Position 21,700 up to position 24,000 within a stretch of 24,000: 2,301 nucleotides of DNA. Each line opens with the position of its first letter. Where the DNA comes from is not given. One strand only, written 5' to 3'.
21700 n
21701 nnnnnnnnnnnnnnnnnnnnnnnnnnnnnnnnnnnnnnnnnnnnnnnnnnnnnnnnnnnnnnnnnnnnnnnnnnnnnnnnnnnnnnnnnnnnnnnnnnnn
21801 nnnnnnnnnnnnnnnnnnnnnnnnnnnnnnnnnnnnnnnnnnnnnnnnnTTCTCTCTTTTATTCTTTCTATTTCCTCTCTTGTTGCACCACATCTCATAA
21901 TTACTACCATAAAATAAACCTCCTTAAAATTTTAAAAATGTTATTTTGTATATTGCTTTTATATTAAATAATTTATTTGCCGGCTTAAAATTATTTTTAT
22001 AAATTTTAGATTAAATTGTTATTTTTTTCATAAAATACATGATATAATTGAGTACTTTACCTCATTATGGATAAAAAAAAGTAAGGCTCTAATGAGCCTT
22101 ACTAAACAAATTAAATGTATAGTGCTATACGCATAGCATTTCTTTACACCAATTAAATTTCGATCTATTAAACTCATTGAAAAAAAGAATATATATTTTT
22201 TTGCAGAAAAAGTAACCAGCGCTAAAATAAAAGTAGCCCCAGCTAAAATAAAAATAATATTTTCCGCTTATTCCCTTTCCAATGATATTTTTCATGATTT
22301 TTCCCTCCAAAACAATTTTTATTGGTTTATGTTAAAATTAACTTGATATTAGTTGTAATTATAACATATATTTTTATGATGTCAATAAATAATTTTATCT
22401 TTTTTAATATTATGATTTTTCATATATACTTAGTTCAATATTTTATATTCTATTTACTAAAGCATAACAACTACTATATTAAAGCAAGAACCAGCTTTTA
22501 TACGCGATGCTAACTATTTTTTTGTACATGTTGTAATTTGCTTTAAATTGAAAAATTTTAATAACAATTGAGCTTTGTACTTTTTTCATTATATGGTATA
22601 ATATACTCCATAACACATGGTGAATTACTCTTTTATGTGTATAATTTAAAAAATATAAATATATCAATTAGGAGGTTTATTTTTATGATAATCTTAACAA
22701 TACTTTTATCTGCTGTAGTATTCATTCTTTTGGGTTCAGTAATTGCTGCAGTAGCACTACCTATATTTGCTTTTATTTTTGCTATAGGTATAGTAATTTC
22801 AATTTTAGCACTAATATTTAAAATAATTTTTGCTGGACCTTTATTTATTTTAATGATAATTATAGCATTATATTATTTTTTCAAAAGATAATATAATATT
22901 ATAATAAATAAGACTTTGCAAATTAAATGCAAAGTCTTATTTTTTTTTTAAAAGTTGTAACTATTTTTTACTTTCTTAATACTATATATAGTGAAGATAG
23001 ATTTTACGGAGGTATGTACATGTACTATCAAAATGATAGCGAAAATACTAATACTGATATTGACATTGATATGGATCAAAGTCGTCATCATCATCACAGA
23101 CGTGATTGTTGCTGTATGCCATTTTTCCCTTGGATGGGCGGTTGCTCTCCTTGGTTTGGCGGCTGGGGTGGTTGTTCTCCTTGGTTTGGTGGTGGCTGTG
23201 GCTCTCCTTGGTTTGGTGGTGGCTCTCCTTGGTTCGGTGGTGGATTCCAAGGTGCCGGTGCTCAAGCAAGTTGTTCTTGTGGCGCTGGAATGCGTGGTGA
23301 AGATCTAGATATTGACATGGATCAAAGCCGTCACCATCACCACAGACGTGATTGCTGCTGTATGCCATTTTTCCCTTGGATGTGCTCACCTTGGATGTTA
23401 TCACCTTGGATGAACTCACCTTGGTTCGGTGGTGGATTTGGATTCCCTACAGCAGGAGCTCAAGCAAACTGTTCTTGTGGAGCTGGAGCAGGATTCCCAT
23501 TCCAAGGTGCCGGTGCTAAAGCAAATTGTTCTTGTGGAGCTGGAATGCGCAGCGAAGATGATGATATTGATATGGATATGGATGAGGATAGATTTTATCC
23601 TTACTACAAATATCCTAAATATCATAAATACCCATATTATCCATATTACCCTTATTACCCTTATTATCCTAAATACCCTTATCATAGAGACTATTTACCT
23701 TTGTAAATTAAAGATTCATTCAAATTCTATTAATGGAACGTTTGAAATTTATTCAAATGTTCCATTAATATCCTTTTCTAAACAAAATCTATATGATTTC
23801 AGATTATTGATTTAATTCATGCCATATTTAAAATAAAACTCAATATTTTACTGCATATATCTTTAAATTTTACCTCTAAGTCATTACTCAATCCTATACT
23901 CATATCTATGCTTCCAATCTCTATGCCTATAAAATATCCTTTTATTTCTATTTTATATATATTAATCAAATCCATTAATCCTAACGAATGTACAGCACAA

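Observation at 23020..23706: Orphan tandem-repeat protein rich in Cys, His, Trp, Gly, Tyr and Pro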

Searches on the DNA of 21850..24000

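Call 46: search_rna_families(source=window, start=21850, end=24000, threshold=evalue, max_evalue=1)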
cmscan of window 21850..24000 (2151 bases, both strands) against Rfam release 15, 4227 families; matches with E-value up to 1: 0.
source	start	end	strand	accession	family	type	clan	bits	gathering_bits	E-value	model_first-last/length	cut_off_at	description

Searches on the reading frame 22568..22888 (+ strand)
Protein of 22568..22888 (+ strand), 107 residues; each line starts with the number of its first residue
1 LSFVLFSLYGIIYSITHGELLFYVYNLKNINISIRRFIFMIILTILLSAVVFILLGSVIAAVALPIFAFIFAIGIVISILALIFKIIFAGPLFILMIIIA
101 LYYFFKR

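Call 7: search_protein_families(library=pfam, proteins=[window:22568-22888:+], max_evalue=10)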
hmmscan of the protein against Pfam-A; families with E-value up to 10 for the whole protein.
window:22568-22888:+ (107 aa): 1 family
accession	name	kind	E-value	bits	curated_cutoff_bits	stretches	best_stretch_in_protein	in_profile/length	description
PF07353.17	Uroplakin_II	-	0.052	13.4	20.4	1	26-64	137-175/179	Uroplakin II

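Call 8: search_protein_families(library=ncbifam, proteins=[window:22568-22888:+], max_evalue=10)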
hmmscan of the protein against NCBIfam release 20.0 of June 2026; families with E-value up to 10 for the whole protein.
window:22568-22888:+ (107 aa): 0 families

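Call 47: search_protein_families(library=phrogs, proteins=[window:22568-22888:+], max_evalue=1)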
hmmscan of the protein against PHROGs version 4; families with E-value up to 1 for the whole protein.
window:22568-22888:+ (107 aa): 0 families

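Call 48: search_protein_families(library=padloc, proteins=[window:22568-22888:+], max_evalue=1)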
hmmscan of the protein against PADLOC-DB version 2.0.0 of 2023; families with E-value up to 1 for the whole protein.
window:22568-22888:+ (107 aa): 1 family
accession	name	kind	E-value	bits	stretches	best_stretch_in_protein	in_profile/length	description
PDLC01992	CARF_m9--CARF_TM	-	0.15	9.7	1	32-88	167-221/223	-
